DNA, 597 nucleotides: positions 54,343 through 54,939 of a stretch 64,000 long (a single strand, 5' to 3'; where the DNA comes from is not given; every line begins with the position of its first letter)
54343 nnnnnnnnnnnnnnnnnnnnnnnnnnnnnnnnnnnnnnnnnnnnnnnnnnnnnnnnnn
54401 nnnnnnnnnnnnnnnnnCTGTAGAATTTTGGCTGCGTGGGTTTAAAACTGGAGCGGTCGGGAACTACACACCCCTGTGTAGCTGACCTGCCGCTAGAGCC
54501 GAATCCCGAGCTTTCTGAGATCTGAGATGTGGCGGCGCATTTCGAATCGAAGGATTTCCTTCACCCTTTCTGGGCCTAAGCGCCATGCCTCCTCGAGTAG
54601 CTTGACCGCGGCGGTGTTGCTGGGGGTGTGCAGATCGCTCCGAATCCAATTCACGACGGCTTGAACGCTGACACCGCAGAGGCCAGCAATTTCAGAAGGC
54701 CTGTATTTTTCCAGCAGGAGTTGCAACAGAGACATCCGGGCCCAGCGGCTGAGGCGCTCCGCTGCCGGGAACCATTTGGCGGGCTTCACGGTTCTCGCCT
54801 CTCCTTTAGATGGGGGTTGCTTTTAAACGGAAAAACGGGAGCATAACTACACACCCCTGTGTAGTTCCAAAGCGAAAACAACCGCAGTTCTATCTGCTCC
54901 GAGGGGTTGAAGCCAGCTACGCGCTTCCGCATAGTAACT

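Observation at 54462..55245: Six same-orientation copies of a 22-bp hairpin repeat bracket a small HTH gene, sit just upstream of two TATA boxes, and are arrayed upstream of nrdJ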

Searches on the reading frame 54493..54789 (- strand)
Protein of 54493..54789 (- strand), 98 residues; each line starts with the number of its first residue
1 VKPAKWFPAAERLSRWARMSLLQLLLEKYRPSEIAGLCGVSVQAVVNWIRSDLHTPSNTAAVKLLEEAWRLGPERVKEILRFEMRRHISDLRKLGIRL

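Call 9: search_protein_families(library=pfam, proteins=[window:54493-54789:-], max_evalue=0.1)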
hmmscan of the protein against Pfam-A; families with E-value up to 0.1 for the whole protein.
window:54493-54789:- (98 aa): 11 families
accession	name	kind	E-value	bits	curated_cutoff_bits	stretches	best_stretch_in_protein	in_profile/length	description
PF13384.12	HTH_23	-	3.4e-06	27.1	24.6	1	14-50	3-39/50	Homeodomain-like domain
PF06056.18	Terminase_5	-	0.00064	20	20.3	1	23-52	8-37/58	Putative ATPase subunit of terminase (gpP-like)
PF13551.12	HTH_29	-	0.0029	18.1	28.1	1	18-50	1-34/64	Winged helix-turn helix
PF22951.1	3HBD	-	0.015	15.9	27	1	11-61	49-96/100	Three-helical bundle domain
PF00376.29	MerR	-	0.025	14.8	28.2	1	31-59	2-31/38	MerR family regulatory protein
PF08281.18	Sigma70_r4_2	-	0.034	14.2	25.7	1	17-49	15-47/54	Sigma-70, region 4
PF01381.28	HTH_3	-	0.054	14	23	0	32-66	13-46/55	Helix-turn-helix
PF12728.13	HTH_17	-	0.056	14.2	27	0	29-51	2-24/51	Helix-turn-helix domain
PF13518.12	HTH_28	-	0.078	13.5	25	0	18-50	2-34/52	Helix-turn-helix domain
PF07037.17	YfeC-like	-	0.088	13.5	22.9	0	31-63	3-35/122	Transcription regulator YfeC-like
PF08279.18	HTH_11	-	0.098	13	25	0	20-49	4-36/55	HTH domain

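Call 16: find_homologous_proteins(query=window:54493-54789:-, max_evalue=0.001)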
Query window:54493-54789:- (98 aa): 2 proteins with E <= 0.001 among 7 candidates.
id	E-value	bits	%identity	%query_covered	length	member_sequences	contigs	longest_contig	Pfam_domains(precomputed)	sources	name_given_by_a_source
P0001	1.0e-57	210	100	100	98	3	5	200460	PF13384.13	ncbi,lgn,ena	-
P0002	2.8e-46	173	84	98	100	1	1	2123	-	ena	-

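Call 17: find_encoding_contigs(protein=P0002, flank=5000)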
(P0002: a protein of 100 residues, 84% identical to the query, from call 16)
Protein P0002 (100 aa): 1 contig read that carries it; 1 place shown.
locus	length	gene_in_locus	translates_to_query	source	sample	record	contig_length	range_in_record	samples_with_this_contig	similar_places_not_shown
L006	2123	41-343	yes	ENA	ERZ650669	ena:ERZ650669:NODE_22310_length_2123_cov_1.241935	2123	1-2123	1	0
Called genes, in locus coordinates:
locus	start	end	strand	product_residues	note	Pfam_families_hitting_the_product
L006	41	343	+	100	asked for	-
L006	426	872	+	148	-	-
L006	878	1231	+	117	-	-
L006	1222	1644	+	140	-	-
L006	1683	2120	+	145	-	-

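Call 18: find_encoding_contigs(protein=P0001, flank=3000, max_places=10)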
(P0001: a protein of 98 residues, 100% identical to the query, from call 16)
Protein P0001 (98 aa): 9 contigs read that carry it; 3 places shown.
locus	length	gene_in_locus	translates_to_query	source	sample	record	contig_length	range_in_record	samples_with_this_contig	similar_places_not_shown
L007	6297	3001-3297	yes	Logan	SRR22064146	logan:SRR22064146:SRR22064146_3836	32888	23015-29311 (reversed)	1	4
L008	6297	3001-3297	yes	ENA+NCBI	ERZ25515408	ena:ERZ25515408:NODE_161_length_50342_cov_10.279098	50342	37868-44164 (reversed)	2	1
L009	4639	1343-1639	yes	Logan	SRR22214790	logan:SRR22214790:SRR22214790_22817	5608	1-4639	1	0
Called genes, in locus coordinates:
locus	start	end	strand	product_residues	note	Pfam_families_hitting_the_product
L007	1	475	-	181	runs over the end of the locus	PF02572:CobA_CobO_BtuR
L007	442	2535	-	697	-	PF03477:ATP-cone, PF00317:Ribonuc_red_lgN, PF02867:Ribonuc_red_lgC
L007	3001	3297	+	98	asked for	PF13384:HTH_23 (weak)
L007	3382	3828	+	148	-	-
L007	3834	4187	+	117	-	-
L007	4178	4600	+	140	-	PF23956:DUF7285 (weak)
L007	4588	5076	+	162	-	-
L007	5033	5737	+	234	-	-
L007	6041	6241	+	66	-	PF15919:HicB_lk_antitox, PF21748:UPF0150 (weak)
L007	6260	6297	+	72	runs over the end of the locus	PF07927:HicA_toxin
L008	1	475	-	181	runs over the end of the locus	PF02572:CobA_CobO_BtuR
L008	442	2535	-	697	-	PF03477:ATP-cone, PF00317:Ribonuc_red_lgN, PF02867:Ribonuc_red_lgC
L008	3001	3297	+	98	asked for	PF13384:HTH_23 (weak)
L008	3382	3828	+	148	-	-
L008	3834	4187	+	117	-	-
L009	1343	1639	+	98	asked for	PF13384:HTH_23 (weak)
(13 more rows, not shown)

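Call 27: search_protein_representatives(protein=window:54493-54789:-)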
Query: 98 residues. Proteins with E-value up to 0.001 (for the whole library): 20; up to 1e-10: 6; up to 1e-30: 2. The best 20 are listed.
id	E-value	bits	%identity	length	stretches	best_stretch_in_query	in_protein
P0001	3.3e-58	209.8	100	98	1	1-98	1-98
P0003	2.2e-44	165.6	33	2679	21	40-92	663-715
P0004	9.2e-23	96.3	32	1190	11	11-74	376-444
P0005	3.2e-19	84.9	48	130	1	3-96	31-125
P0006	3.0e-16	75.4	43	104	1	1-97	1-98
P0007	5.5e-15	71.4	39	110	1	1-97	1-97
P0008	4.2e-10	55.7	33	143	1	5-97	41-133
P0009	1.9e-09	53.6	35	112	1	4-97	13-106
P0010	2.8e-08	49.9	38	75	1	26-97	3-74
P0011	1.7e-06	44.2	29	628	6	26-62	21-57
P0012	3.6e-06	43.1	43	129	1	9-95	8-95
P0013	6.4e-06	42.3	36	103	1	9-92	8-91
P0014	9.3e-06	41.8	38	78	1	32-97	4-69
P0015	1.9e-05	40.8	39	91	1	10-89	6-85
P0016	2.7e-05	40.3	33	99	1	17-97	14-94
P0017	6.6e-05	39.1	36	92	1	11-95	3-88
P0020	3.9e-04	36.6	34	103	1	5-94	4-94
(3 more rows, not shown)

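Call 29: find_encoding_contigs(protein=P0005, flank=4000, max_places=4)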
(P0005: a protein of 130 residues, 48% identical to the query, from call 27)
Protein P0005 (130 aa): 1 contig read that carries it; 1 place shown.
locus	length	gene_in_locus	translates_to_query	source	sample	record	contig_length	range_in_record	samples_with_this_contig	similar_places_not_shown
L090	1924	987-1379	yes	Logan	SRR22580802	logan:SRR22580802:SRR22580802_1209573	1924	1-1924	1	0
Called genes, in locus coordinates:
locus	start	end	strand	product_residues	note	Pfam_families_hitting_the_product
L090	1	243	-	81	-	?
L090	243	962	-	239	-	PF13549:ATP-grasp_5, PF08442:ATP-grasp_2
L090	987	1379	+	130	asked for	-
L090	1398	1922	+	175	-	?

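Call 30: find_encoding_contigs(protein=P0006, flank=4000, max_places=4)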
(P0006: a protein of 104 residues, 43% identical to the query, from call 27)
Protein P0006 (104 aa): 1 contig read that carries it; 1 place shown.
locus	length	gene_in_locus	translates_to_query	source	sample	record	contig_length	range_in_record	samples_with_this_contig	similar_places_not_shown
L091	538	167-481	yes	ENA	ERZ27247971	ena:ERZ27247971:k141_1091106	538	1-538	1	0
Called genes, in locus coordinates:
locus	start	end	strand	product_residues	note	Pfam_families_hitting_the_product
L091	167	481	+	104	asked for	-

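Call 34: find_encoding_contigs(protein=P0007, flank=5000, max_places=3)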
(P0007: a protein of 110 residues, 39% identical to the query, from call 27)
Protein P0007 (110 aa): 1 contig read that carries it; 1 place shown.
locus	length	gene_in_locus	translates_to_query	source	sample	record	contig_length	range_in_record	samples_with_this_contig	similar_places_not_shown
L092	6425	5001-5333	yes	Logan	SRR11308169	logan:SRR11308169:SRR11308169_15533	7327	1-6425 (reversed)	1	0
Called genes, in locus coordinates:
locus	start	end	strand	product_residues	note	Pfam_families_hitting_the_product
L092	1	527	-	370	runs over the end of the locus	PF12797:Fer4_2 (faint), PF00037:Fer4 (weak), PF12838:Fer4_7, PF13187:Fer4_9, PF13237:Fer4_10 (weak), PF14697:Fer4_21, PF25160:LdpA_Fe-S-bd (weak), PF00037:Fer4 (weak), +1 more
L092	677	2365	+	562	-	PF14716:HHH_8, PF10391:DNA_pol_lambd_f (faint), PF14520:HHH_5, PF14791:DNA_pol_B_thumb, PF02811:PHP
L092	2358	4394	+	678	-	PF22745:Nlig-Ia, PF01653:DNA_ligase_aden, PF03120:OB_DNA_ligase, PF14520:HHH_5 (weak), PF12826:HHH_2, PF00533:BRCT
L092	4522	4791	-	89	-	PF22482:AsnC_trans_reg_3 (weak), PF01037:AsnC_trans_reg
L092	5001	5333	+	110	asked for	-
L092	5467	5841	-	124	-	PF07883:Cupin_2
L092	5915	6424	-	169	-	?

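Call 35: find_encoding_contigs(protein=P0009, flank=5000, max_places=3)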
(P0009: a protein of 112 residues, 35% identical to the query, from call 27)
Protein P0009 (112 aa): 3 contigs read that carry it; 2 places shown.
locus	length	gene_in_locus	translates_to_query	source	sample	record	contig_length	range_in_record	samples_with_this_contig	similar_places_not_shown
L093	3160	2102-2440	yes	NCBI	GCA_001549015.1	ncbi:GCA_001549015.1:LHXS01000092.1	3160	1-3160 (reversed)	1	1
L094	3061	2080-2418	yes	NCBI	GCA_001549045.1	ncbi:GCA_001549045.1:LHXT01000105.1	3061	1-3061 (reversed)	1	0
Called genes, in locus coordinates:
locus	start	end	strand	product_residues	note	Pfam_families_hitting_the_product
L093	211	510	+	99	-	-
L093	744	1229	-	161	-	PF11848:DUF3368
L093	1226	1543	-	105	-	PF01402:RHH_1, PF03683:UPF0175 (weak)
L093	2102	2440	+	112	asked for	-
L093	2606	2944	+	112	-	PF12802:MarR_2 (weak)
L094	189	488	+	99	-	-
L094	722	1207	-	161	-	PF11848:DUF3368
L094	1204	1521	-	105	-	PF01402:RHH_1, PF03683:UPF0175 (weak)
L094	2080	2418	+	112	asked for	-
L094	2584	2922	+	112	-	PF12802:MarR_2 (weak)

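Call 36: find_encoding_contigs(protein=P0012, flank=5000, max_places=3)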
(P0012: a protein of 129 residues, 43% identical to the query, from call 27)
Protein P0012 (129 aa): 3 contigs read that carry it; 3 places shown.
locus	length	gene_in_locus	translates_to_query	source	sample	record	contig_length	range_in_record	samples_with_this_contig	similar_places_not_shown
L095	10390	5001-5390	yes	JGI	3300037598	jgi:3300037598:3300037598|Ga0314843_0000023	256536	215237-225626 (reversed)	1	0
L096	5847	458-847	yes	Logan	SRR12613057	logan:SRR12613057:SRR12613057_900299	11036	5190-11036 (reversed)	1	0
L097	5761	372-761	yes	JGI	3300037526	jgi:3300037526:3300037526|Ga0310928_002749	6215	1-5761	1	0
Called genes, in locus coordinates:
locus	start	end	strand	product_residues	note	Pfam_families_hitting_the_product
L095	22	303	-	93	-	PF09827:CRISPR_Cas2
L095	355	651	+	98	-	-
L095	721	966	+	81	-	PF05402:PqqD (weak)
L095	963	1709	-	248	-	PF01973:MptE-like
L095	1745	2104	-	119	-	PF14464:Prok-JAB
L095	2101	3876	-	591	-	PF01841:Transglut_core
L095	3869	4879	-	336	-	PF01717:Meth_synt_2, PF08267:Meth_synt_1, PF01208:URO-D (faint)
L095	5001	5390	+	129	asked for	PF18024:HTH_50 (weak), PF13560:HTH_31 (faint)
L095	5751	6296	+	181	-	PF04893:Yip1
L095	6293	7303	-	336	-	PF01717:Meth_synt_2, PF08267:Meth_synt_1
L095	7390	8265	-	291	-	PF01171:ATP_bind_3, PF03054:tRNA_Me_trans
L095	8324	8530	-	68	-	PF21965:SAMP2, PF02597:ThiS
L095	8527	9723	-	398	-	PF02163:Peptidase_M50, PF13180:PDZ_2 (faint)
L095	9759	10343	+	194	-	PF01613:Flavin_Reduct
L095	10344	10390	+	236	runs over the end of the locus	PF01909:NTP_transf_2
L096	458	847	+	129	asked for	PF18024:HTH_50 (weak), PF13560:HTH_31 (faint)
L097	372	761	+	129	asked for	PF18024:HTH_50 (weak), PF13560:HTH_31 (faint)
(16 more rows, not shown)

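Call 41: search_solved_structures(query=A3, max_evalue=10)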
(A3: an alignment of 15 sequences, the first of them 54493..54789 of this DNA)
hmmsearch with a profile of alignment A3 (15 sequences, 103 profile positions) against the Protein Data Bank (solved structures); distinct sequences matched with E-value up to 10: 31.
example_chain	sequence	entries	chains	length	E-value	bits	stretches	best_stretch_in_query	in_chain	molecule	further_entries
8jzt_A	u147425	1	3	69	0.0096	19.6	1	6-51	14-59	RNA polymerase sigma factor SigF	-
1rzs_A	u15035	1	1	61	0.028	18.1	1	26-50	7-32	Regulatory protein cro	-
3jxb_C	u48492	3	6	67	0.039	17.6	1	28-67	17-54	Repressor protein C2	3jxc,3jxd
1r22_A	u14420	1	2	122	0.04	17.6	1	15-50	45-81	Transcriptional repressor smtB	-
2r1j_L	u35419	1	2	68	0.04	17.6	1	28-66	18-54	Repressor protein C2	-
5i41_B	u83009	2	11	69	0.043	17.5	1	28-60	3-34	Chromosome-anchoring protein RacA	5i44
1adr_A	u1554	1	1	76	0.048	17.4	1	28-68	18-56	P22 C2 REPRESSOR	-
1xsv_A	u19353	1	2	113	0.079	16.7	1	17-92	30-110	Hypothetical UPF0122 protein SAV1236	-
1r1t_A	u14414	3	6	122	0.22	15.3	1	15-50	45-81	Transcriptional repressor smtB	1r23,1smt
3hos_A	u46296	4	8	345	0.27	15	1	25-51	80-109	Transposable element mariner, complete cds | Mariner Mos1 transposase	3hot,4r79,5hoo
1du6_A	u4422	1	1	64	0.27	14.9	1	31-52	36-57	HOMEOBOX PROTEIN PBX1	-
5w8y_A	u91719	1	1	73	0.29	14.8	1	21-55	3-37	protein XPH1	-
5yhz_A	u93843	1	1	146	0.31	14.8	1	19-51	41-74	Zinc transport transcriptional regulator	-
1b8i_B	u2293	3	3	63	0.32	14.7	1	31-52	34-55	PROTEIN (HOMEOBOX PROTEIN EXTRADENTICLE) | Homeobox protein extradenticle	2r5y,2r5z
3bd1_A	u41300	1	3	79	0.33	14.7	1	22-58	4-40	Cro protein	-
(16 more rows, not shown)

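Call 42: find_encoding_contigs(protein=P0014, flank=5000, max_places=3)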
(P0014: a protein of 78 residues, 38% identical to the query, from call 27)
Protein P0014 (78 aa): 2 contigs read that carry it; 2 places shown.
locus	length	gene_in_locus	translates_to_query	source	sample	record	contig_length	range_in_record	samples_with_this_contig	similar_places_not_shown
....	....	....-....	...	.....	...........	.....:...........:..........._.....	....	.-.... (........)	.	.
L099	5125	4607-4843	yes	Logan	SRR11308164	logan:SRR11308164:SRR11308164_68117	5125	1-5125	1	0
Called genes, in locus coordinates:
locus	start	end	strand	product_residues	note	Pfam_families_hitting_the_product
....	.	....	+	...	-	?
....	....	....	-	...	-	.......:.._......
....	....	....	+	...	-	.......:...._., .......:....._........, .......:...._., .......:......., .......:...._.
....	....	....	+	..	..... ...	-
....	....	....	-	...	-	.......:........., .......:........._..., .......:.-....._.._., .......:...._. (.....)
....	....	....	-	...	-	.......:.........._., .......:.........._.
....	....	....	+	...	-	?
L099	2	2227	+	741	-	?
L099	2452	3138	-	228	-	PF00696:AA_kinase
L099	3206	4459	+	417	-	PF03463:eRF1_1, PF18854:baeRF_family10, PF03464:eRF1_2, PF18859:acVLRF1, PF03465:eRF1_3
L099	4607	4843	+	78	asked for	-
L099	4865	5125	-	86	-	?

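Call 45: predict_structure(alignment_id=A3)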
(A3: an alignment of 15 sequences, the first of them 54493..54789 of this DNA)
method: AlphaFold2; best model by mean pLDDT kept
length: 98 residues; sequences in the alignment: 15
mean_pLDDT: 93.6   pTM: 0.83
mean pLDDT of the five models: 93.6, 93.0, 92.8, 92.8, 92.5
residues with pLDDT >= 90: 84; 70-90: 11; 50-70: 2; < 50: 1
segments of 3 or more residues with pLDDT < 50: none
pLDDT, mean of each block of 10 residues (from residue 1): 73 95 98 98 98 93 97 97 94 93
secondary structure, 60 per line:
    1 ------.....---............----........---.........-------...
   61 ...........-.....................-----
elements in order: H7-11 H15-26 H31-38 H42-50 H58-71 H73-93

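Call 47: find_encoding_contigs(protein=P0013, flank=5000, max_places=3)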
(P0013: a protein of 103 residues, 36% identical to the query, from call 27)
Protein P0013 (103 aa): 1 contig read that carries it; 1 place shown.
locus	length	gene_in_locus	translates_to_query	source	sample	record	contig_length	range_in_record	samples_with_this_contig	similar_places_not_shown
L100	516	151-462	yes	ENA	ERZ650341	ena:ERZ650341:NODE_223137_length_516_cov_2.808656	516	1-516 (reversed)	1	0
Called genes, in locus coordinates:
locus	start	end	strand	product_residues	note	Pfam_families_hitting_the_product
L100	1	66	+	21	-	?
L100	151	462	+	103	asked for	-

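Call 48: find_encoding_contigs(protein=P0017, flank=5000, max_places=3)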
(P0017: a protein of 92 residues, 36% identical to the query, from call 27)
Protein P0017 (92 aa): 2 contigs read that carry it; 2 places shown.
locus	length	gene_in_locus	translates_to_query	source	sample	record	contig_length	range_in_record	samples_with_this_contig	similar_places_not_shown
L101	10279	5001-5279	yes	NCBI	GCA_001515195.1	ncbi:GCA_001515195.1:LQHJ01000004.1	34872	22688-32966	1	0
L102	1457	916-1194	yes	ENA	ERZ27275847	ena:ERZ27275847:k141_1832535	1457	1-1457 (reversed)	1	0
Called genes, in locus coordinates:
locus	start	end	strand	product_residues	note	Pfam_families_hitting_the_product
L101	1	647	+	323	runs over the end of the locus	PF03215:Rad17 (weak), PF05496:RuvB_N, PF00004:AAA, PF13177:DNA_pol3_delta2 (weak), PF21960:RCF1-5-like_lid (faint), PF08542:Rep_fac_C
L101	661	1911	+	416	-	PF03215:Rad17 (weak), PF13191:AAA_16 (faint), PF00004:AAA, PF22608:DNAX_ATPase_lid, PF25361:AAA_lid_RFC1 (weak), PF21960:RCF1-5-like_lid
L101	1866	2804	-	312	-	PF04055:Radical_SAM, PF06463:Mob_synth_C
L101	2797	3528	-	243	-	PF03205:MobB, PF04060:FeS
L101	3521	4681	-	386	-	PF03453:MoeA_N, PF00994:MoCF_biosynth, PF03454:MoeA_C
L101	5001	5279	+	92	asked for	-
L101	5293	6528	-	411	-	PF03453:MoeA_N, PF00994:MoCF_biosynth, PF03454:MoeA_C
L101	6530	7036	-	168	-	PF00994:MoCF_biosynth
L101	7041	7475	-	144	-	PF01967:MoaC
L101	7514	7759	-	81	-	-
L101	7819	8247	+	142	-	-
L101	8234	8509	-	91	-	PF04703:FaeA (weak)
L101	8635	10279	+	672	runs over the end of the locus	PF13360:PQQ_2, PF13570:Beta-prop_ACSF4, PF13360:PQQ_2, PF13570:Beta-prop_ACSF4, PF13360:PQQ_2, PF13570:Beta-prop_ACSF4, PF13360:PQQ_2, PF10633:NPCBM_assoc (weak), +2 more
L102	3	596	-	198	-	?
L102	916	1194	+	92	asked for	-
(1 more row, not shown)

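Call 50: fold_search(model_id=the predicted structure, library=pdb)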
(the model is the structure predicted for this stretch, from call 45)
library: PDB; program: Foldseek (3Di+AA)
matches with E <= 10: 404; with E <= 0.001: 0
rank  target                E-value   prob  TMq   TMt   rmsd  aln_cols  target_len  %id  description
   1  5jaa_B                2.9e-01  0.89  0.40  0.39   7.0        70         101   18  Crystal structure of the HigBA2 toxin-antitoxin complex (released 2017-04-05)
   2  3nzl                  3.4e-01  0.95  0.45  0.56   3.9        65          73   17  Crystal Structure of the N-terminal domain of DNA-binding protein SATB1 from Homo sapiens, Northeast Structural Genomics (released 2010-09-22)
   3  8qnl_B                4.8e-01  0.47  0.36  0.33   8.9        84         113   20  Structure of the toxin-antitoxin NatRT complex from Pseudomonas aeruginosa (released 2024-10-02)
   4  8qnl_A                4.8e-01  0.41  0.35  0.29   8.8        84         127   20  Structure of the toxin-antitoxin NatRT complex from Pseudomonas aeruginosa (released 2024-10-02)
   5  3qq6_A                5.1e-01  0.72  0.38  0.48   4.1        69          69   22  The N-terminal DNA binding domain of SinR from Bacillus subtilis (released 2011-06-15)
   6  5jaa_A                5.1e-01  0.66  0.37  0.36   7.4        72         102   21  Crystal structure of the HigBA2 toxin-antitoxin complex (released 2017-04-05)
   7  2ao9_F                5.1e-01  0.41  0.31  0.28  10.7        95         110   16  Structural Genomics, The crystal structure of a Phage protein (phBC6A51) from Bacillus cereus ATCC 14579 (released 2005-09-27)
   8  4q2j_D                5.4e-01  0.94  0.45  0.28   2.4        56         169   20  A novel structure-based mechanism for DNA-binding of SATB1 (released 2015-03-11)
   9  8a0x_A                5.4e-01  0.82  0.39  0.37   6.1        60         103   18  Crystal structure of the HigB2-HigA2 tetramer in complex with operator DNA (released 2023-05-03)
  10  4mct_A                6.7e-01  0.38  0.34  0.35   6.3        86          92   14  P. vulgaris HIGBA structure, crystal form 1 (released 2013-12-11)
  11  5woq_B                7.1e-01  0.75  0.46  0.51   5.0        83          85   18  Crystal structure of an XRE family protein transcriptional regulator from Mycobacterium smegmatis (released 2017-08-16)
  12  9u9g_B                7.5e-01  0.60  0.40  0.48   6.7        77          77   19  Crystal structure of antitoxin HipB from Pseudomonas fluorescens 2P24 (released 2026-04-01)
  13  3kxa_A                7.5e-01  0.57  0.41  0.32  10.3        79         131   19  Crystal Structure of NGO0477 from Neisseria gonorrhoeae (released 2010-01-19)
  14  9chl_A                7.9e-01  0.23  0.32  0.31   6.9        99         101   16  P. vulgaris tetrameric HigBA- operator 2 DNA (released 2025-07-02)
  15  8jfo_A                8.4e-01  0.82  0.42  0.26   2.9        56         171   23  Crystal structure of anti-CRISPR protein AcrIIA15 (released 2024-02-28)
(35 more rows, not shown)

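Call 53: search_protein_families(library=pfam, alignment_id=A3, max_evalue=0.01)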
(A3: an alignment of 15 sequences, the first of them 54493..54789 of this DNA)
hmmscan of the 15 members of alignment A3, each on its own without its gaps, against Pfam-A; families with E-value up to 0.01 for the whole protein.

A. member 1, window:54493-54789:- (98 aa): 3 families
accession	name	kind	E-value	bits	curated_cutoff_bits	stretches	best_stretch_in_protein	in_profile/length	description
PF13384.12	HTH_23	-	3.4e-06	27.1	24.6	1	14-50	3-39/50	Homeodomain-like domain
PF06056.18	Terminase_5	-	0.00064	20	20.3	1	23-52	8-37/58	Putative ATPase subunit of terminase (gpP-like)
PF13551.12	HTH_29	-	0.0029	18.1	28.1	1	18-50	1-34/64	Winged helix-turn helix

B. families by the number of members that match (of 15 scanned): 16 families
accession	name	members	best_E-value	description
PF15943.11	YdaS_toxin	8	2.9e-06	Bacterial toxin YdaS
PF13384.12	HTH_23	8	3.4e-06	Homeodomain-like domain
PF18024.7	HTH_50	4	1e-05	Helix-turn-helix domain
PF14549.12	P22_Cro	4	6e-05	DNA-binding transcriptional regulator Cro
PF13518.12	HTH_28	3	0.00019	Helix-turn-helix domain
PF08281.18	Sigma70_r4_2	3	0.0011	Sigma-70, region 4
PF01381.28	HTH_3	2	0.0003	Helix-turn-helix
PF13542.12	HTH_Tnp_ISL3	2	0.00058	Helix-turn-helix domain of transposase family ISL3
PF06056.18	Terminase_5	2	0.00064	Putative ATPase subunit of terminase (gpP-like)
PF13560.12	HTH_31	1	2.7e-05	Helix-turn-helix domain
PF00356.27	LacI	1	0.00035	Bacterial regulatory proteins, lacI family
PF02796.21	HTH_7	1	0.0028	Helix-turn-helix domain of resolvase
PF13551.12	HTH_29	1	0.0029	Winged helix-turn helix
PF07022.19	Phage_CI_repr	1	0.0032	Bacteriophage CI repressor helix-turn-helix domain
PF01022.26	HTH_5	1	0.0044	Bacterial regulatory protein, arsR family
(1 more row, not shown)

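Call 54: search_protein_families(library=ncbifam, alignment_id=A3, max_evalue=0.01)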
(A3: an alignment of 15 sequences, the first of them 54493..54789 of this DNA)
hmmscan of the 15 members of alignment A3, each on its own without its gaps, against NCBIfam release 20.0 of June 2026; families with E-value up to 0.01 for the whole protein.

A. member 1, window:54493-54789:- (98 aa): 0 families

B. families by the number of members that match (of 15 scanned): 8 families
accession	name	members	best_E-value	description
NF046037.1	carphisopro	3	2.6e-06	carph-isopro domain-containing protein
NF047541.1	telomere_Tpg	2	0.00041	telomere-protecting terminal protein Tpg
TIGR04381.1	HTH_TypR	2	0.0026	TyrR/PhhR family helix-turn-helix DNA-binding protein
NF053720.1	NsdA_fam_reg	1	0.00046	NsdA family TPR-like regulatory protein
NF041485.2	spor_mat_CgeC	1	0.0011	spore maturation protein CgeC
TIGR02937.1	sigma70-ECF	1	0.0067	sigma-70 family RNA polymerase sigma factor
NF033545.0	transpos_IS630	1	0.0073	IS630 family transposase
TIGR03001.1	Sig-70_gmx1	1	0.0086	RNA polymerase sigma-70 factor, Myxococcales family 1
